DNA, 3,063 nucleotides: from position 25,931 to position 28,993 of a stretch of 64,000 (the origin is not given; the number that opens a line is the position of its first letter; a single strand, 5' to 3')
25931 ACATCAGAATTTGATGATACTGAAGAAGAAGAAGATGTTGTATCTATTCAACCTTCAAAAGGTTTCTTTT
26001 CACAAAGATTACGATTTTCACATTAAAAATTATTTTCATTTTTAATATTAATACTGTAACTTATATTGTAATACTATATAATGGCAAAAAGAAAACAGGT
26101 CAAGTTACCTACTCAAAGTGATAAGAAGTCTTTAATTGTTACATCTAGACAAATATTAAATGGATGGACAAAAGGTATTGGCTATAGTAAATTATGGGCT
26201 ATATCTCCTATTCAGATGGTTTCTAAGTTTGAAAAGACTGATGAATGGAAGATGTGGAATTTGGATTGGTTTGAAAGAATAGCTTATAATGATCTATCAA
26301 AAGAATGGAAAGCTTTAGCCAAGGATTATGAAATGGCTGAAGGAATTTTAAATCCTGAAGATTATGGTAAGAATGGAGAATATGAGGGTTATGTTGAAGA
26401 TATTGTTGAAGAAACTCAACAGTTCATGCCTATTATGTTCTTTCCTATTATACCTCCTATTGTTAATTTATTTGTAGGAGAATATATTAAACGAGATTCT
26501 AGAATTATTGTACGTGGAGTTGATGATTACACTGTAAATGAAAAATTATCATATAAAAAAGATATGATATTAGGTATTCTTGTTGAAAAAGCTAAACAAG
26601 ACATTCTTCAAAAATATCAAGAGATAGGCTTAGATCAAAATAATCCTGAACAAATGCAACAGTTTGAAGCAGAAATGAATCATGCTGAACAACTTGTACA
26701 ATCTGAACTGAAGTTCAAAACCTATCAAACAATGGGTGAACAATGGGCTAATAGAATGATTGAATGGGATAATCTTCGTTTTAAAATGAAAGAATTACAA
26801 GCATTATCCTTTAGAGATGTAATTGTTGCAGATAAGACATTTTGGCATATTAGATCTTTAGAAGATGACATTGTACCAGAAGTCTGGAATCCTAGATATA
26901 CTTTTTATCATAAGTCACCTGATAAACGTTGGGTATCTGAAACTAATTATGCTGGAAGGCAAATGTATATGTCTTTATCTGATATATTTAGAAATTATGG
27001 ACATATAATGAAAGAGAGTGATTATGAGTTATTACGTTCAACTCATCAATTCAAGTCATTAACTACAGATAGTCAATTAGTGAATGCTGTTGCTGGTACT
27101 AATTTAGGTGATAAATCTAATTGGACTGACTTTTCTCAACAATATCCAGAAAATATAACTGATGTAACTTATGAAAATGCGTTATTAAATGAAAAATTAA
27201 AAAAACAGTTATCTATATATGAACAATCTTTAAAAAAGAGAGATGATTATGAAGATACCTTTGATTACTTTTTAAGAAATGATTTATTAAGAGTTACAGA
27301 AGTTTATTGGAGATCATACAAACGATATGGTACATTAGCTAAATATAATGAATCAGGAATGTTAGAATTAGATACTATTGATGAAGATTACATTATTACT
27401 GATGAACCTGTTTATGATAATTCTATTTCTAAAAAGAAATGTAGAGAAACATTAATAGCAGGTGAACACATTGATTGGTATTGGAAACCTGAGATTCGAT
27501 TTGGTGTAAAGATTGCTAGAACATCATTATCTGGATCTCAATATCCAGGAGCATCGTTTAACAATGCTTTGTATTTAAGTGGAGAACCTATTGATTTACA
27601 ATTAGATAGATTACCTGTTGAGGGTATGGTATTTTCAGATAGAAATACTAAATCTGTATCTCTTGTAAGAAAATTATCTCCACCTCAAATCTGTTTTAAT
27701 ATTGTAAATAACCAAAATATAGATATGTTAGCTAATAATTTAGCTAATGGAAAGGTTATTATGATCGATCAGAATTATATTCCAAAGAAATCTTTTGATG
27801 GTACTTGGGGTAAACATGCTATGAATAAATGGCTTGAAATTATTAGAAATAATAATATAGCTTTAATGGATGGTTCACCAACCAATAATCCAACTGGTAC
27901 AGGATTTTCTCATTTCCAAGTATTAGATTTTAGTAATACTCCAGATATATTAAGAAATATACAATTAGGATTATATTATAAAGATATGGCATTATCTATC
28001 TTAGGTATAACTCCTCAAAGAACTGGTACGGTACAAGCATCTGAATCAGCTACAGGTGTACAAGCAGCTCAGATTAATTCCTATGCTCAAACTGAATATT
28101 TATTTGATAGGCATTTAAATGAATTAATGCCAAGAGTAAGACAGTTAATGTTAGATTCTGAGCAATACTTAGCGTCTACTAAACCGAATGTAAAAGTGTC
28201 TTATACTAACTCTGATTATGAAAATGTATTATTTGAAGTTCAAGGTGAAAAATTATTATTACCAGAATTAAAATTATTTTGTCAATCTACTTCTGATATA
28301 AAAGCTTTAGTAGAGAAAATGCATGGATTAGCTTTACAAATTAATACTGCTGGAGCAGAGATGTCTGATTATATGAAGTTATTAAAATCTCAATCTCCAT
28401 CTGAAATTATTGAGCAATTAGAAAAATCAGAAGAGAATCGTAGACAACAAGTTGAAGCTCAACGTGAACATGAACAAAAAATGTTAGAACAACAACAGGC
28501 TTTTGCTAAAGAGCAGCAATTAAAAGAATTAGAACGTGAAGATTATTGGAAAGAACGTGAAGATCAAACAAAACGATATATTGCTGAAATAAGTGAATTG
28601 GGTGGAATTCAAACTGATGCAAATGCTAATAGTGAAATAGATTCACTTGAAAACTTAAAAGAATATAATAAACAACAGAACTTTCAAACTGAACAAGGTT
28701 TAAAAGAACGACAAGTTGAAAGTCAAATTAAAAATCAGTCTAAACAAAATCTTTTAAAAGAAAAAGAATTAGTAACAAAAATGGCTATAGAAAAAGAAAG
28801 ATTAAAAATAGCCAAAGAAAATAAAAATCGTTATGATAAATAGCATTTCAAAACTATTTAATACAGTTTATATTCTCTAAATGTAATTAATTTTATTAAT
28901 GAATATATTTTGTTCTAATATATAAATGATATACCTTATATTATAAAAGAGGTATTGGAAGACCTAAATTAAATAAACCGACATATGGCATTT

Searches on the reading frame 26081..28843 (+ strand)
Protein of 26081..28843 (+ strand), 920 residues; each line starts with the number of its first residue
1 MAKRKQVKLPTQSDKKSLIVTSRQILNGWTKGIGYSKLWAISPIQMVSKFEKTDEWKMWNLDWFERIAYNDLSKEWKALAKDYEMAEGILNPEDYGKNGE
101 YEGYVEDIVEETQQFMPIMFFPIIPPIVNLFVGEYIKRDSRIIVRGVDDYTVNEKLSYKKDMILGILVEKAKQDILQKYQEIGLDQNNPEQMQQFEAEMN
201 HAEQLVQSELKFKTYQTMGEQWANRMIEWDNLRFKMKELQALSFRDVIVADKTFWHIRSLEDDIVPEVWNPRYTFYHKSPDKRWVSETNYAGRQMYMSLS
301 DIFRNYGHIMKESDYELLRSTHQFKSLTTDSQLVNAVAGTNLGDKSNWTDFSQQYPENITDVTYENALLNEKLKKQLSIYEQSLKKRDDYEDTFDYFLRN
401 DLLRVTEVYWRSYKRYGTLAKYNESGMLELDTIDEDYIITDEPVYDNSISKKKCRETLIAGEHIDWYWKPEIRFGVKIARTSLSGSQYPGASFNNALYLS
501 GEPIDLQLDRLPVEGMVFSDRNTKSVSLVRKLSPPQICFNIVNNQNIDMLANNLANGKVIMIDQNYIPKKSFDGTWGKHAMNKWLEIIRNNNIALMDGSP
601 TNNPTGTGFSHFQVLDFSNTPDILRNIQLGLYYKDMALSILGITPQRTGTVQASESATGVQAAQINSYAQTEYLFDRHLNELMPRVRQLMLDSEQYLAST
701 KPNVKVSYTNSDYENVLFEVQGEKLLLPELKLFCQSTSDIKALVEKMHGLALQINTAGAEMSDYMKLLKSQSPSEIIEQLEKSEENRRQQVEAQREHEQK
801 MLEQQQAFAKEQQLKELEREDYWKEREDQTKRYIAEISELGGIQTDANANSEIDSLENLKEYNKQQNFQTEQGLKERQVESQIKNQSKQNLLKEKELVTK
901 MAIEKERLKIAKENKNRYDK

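Call 19: search_protein_families(library=phrogs, proteins=[window:26081-28843:+], max_evalue=0.00001)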
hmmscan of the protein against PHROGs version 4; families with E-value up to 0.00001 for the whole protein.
window:26081-28843:+ (920 aa): 1 family
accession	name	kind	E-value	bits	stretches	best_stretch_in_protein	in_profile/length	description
phrog_6547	-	head and packaging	2.9e-71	241.6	1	45-918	12-802/827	portal protein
